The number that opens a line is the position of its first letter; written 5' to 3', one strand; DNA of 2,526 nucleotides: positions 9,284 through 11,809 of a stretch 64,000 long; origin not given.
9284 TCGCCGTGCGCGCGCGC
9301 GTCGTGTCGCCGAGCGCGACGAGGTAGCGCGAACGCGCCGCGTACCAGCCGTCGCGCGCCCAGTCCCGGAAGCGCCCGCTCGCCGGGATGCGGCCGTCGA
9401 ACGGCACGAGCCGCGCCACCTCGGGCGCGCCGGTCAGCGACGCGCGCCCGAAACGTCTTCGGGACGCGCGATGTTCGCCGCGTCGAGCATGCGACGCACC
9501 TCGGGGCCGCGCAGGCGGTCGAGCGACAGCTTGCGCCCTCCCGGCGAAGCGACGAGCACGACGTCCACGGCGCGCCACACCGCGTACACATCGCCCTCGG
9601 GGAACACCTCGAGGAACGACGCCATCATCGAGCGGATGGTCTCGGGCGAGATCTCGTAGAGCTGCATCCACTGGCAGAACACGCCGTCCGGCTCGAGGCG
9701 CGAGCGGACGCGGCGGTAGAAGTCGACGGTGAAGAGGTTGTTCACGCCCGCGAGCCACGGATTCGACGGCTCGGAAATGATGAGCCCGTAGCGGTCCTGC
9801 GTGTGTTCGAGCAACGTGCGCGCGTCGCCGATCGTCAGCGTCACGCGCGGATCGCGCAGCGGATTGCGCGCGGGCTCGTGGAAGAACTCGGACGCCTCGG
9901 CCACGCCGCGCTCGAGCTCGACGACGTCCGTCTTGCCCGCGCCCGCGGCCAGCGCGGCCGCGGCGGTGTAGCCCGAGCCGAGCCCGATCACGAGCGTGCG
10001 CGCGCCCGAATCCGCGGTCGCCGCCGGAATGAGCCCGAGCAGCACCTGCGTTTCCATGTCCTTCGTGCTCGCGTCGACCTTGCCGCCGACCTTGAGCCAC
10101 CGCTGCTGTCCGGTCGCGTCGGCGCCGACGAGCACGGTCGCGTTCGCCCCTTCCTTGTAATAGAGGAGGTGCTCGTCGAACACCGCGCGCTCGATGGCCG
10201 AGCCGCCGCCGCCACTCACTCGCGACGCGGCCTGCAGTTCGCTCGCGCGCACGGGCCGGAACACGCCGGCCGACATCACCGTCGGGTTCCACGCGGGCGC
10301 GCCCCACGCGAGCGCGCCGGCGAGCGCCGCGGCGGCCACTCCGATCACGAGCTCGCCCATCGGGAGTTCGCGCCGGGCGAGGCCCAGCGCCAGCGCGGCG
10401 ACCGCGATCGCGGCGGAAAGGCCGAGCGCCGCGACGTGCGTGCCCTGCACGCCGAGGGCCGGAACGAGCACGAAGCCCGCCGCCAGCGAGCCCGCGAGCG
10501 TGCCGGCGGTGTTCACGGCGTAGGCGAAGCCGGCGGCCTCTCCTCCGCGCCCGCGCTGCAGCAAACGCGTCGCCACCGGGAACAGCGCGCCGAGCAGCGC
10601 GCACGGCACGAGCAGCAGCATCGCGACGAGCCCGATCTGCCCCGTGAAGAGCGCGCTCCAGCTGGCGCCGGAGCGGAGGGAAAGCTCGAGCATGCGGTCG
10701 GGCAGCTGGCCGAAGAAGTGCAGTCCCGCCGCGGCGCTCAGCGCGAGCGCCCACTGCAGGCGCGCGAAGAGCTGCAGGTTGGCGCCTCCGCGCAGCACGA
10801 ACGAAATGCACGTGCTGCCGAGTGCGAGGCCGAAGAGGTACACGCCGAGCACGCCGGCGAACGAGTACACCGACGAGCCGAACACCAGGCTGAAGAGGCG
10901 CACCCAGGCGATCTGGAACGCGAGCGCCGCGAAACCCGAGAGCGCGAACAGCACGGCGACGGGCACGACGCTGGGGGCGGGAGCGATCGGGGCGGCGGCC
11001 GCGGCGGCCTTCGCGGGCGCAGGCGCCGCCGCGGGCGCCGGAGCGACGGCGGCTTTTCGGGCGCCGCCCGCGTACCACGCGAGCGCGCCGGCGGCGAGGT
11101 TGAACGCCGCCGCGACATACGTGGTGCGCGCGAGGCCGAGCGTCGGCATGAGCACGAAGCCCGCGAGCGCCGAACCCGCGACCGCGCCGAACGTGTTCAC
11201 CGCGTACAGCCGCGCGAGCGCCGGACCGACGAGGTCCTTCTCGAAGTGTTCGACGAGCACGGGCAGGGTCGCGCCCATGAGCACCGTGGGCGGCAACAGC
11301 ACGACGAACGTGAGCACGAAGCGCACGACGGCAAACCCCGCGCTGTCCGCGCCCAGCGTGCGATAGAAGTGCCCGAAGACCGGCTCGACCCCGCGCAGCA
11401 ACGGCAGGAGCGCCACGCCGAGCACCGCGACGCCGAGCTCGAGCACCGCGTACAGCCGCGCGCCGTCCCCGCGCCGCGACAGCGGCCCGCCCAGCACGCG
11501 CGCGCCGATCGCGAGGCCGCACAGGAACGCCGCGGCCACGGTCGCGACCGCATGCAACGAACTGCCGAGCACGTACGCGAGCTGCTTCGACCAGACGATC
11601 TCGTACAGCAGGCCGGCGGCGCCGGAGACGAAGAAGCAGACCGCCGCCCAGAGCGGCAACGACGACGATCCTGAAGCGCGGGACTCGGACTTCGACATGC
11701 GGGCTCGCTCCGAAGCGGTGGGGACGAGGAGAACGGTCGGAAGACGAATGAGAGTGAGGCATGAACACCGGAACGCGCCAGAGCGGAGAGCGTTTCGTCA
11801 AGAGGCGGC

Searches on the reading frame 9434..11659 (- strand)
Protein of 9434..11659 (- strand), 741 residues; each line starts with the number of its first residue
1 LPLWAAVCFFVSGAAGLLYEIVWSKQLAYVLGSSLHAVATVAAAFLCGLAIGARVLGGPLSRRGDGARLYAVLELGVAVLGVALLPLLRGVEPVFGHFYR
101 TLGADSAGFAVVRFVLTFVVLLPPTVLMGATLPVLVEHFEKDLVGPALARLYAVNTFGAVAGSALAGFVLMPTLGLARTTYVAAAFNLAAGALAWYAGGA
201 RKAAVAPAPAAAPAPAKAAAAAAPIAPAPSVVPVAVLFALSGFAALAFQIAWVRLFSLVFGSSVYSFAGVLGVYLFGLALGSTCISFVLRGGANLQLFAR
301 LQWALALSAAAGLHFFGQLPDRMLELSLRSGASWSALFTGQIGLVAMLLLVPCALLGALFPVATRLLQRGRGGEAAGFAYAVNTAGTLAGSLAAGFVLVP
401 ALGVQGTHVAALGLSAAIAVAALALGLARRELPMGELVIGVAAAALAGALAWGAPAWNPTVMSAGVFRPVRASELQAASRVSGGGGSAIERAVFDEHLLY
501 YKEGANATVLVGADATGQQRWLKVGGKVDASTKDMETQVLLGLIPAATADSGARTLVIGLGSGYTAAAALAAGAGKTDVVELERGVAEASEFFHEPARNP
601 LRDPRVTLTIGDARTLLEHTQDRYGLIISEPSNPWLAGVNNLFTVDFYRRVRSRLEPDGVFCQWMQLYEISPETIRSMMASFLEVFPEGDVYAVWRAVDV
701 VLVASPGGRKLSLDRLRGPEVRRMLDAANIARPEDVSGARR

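Call 16: search_protein_families(library=pfam, proteins=[window:9434-11659:-])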
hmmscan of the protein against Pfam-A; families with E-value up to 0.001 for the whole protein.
window:9434-11659:- (741 aa): 1 family
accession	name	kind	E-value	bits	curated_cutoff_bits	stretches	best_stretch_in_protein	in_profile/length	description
PF01564.23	Spermine_synth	-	2.4e-12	47.2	22.9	1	544-694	11-161/186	Spermine/spermidine synthase domain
